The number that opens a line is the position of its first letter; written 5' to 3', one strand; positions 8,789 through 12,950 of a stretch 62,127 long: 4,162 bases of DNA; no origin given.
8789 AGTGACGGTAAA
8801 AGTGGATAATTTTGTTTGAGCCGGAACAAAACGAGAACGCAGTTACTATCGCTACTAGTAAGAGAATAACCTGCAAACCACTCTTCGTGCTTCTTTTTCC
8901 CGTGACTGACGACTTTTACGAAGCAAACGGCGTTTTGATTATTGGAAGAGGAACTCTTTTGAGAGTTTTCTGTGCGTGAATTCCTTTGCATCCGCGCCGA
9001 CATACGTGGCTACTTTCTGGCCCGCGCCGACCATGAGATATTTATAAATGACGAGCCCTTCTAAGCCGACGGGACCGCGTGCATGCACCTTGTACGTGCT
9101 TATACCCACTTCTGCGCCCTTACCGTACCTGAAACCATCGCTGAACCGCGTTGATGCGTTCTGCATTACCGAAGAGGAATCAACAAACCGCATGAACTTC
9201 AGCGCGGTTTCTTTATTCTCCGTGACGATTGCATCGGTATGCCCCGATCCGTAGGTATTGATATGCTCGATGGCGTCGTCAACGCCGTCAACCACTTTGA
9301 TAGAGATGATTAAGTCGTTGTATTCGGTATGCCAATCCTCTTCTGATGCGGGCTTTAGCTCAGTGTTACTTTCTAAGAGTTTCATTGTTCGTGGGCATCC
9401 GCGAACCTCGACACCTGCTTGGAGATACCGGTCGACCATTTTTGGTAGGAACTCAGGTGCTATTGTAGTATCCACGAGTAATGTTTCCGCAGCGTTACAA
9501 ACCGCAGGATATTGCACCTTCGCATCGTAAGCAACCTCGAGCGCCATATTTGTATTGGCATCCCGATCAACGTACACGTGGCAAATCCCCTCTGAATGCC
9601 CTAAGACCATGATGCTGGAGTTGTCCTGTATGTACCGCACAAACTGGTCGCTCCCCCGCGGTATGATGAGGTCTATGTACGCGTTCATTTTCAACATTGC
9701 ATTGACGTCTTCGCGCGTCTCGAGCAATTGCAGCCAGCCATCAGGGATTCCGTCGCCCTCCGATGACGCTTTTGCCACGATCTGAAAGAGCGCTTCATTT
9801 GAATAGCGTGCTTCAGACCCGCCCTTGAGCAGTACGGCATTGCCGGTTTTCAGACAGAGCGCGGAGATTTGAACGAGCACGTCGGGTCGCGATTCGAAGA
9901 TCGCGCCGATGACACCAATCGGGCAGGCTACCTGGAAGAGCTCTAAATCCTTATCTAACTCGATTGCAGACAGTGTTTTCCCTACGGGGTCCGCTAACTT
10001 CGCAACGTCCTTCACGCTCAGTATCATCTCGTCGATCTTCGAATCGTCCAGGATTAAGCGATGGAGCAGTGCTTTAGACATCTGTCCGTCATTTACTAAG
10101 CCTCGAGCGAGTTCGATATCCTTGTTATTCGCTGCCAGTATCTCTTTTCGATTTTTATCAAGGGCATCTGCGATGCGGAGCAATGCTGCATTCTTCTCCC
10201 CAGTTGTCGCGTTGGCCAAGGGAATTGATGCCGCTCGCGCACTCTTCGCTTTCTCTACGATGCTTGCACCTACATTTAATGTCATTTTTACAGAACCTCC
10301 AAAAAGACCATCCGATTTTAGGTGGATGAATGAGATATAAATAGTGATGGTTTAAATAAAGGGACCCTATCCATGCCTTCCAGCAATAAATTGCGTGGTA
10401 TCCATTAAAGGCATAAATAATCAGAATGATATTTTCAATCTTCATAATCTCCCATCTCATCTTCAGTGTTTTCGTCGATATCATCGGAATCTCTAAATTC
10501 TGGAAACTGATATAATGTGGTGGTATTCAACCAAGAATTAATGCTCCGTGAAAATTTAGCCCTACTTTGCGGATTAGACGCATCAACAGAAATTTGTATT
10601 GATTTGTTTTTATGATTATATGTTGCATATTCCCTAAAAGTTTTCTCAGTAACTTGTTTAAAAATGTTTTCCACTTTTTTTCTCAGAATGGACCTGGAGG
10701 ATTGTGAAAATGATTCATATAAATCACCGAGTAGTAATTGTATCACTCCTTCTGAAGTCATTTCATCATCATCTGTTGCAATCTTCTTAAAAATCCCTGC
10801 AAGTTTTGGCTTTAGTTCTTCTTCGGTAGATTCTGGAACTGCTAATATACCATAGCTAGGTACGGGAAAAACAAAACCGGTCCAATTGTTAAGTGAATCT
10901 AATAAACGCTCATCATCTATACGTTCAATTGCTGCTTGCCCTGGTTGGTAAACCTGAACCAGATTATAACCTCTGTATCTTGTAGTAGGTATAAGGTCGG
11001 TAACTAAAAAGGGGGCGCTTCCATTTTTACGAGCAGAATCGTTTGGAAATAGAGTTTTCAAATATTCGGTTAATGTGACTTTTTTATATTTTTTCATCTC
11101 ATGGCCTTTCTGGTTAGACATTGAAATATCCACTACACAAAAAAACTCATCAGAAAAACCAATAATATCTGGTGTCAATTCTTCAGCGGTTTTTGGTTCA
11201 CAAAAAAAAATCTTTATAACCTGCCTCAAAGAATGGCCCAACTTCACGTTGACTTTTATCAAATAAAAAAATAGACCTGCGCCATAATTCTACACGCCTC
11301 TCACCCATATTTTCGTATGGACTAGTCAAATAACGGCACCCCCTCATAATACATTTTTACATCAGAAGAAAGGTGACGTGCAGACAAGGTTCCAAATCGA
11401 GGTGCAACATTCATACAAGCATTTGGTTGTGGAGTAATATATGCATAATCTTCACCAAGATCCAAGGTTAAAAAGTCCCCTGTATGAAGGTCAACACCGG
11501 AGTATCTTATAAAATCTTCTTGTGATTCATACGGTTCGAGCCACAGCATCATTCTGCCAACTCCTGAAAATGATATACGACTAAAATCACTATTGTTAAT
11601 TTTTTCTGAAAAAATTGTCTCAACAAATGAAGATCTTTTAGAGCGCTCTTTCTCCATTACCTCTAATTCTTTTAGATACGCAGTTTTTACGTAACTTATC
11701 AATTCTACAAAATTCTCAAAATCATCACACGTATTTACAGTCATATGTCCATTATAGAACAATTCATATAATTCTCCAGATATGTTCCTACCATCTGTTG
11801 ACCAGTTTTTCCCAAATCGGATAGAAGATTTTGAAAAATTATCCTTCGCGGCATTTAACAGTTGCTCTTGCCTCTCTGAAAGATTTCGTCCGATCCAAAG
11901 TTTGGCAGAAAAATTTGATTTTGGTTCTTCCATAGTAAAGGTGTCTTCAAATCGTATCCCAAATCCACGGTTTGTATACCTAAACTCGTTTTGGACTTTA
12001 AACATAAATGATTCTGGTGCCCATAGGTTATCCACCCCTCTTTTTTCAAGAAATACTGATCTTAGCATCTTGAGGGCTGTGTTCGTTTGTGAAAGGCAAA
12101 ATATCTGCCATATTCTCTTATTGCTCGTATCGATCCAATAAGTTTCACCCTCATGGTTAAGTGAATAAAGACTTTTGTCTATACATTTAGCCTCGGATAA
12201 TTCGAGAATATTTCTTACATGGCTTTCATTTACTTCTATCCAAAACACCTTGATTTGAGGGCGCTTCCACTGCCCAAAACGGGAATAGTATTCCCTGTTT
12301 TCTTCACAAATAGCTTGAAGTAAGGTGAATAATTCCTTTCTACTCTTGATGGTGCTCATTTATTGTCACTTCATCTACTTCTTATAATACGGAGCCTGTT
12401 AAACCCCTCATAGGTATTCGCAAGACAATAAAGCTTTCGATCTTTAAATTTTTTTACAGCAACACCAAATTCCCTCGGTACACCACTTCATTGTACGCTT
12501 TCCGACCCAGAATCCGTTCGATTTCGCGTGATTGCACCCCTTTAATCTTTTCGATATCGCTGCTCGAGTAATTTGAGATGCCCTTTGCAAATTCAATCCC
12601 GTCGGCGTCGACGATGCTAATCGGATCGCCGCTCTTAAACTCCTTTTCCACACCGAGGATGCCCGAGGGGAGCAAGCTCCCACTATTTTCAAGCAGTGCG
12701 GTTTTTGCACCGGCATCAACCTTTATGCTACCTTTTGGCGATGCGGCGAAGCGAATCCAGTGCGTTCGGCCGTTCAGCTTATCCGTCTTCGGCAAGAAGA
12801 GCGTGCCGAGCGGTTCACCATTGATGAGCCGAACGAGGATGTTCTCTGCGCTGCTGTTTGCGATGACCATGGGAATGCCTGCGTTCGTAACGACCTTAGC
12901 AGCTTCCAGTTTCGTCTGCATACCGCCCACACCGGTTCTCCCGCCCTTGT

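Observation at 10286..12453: Orphan A/T-rich two-gene cassette inserted exactly at the proB|proA junction, bounded by a duplicated junction sequence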

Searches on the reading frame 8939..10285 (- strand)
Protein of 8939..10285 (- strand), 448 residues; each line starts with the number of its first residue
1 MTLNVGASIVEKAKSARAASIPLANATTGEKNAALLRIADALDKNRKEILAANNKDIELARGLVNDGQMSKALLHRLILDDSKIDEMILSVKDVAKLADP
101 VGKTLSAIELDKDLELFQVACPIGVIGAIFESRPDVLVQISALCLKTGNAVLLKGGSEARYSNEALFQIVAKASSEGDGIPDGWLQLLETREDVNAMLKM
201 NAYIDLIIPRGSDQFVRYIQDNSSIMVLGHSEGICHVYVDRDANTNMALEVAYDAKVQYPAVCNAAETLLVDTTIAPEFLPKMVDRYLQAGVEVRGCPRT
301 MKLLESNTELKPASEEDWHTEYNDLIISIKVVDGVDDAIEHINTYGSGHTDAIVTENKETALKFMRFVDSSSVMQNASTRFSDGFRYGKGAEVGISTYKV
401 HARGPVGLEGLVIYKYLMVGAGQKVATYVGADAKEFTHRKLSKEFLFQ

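Call 4: search_protein_families(library=pfam, proteins=[window:8939-10285:-], max_evalue=1)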
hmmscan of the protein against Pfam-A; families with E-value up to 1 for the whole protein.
window:8939-10285:- (448 aa): 2 families
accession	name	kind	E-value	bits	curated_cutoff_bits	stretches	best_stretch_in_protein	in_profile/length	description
PF00171.27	Aldedh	-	2.2e-21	76.4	23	2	12-289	34-295/461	Aldehyde dehydrogenase family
PF07564.17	DUF1542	-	0.98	9.9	24.3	1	19-55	18-55/77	Domain of Unknown Function (DUF1542)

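Call 52: find_related_loci(query=window:8939-10285:-, collection=metagenome_contigs, flank=5000)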
Query window:8939-10285:- (448 aa) in metagenome_contigs; peptide patterns used: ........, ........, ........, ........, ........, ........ (x = any residue, [..] = any of these).
599 stretches matched a pattern (row limit reached: there are more); 519 encode a relative of the query (tblastn E <= 1e-3); the best 80 are kept; 80 distinct loci.
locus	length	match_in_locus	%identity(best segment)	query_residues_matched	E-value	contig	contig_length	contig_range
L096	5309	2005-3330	83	6-447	0e+0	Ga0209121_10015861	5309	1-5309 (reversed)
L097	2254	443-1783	81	1-447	0e+0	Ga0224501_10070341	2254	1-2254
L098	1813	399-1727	78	1-442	0e+0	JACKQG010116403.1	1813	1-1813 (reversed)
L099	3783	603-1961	74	1-445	0e+0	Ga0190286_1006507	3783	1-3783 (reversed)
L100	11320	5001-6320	75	5-445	0e+0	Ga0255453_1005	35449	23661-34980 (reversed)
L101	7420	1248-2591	75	8-445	0e+0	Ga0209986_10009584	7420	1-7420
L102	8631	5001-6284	57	9-445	3e-162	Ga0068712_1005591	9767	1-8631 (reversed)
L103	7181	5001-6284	57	9-445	2e-156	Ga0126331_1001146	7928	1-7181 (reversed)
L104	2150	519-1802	52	9-443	3e-162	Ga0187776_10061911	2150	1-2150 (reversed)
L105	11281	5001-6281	51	9-447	1e-140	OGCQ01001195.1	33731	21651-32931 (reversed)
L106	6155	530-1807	52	9-444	3e-139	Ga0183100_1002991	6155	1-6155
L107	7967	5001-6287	51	6-444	2e-137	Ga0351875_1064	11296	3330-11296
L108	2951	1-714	83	210-447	2e-142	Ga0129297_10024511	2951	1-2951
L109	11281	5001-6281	49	12-440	7e-136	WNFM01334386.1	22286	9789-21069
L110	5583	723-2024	49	7-442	9e-135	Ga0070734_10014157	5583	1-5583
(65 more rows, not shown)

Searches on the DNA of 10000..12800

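Call 103: search_rna_families(source=window, start=10000, end=12800, threshold=evalue, max_evalue=1)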
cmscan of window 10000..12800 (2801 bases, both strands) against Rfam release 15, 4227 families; matches with E-value up to 1: 0.
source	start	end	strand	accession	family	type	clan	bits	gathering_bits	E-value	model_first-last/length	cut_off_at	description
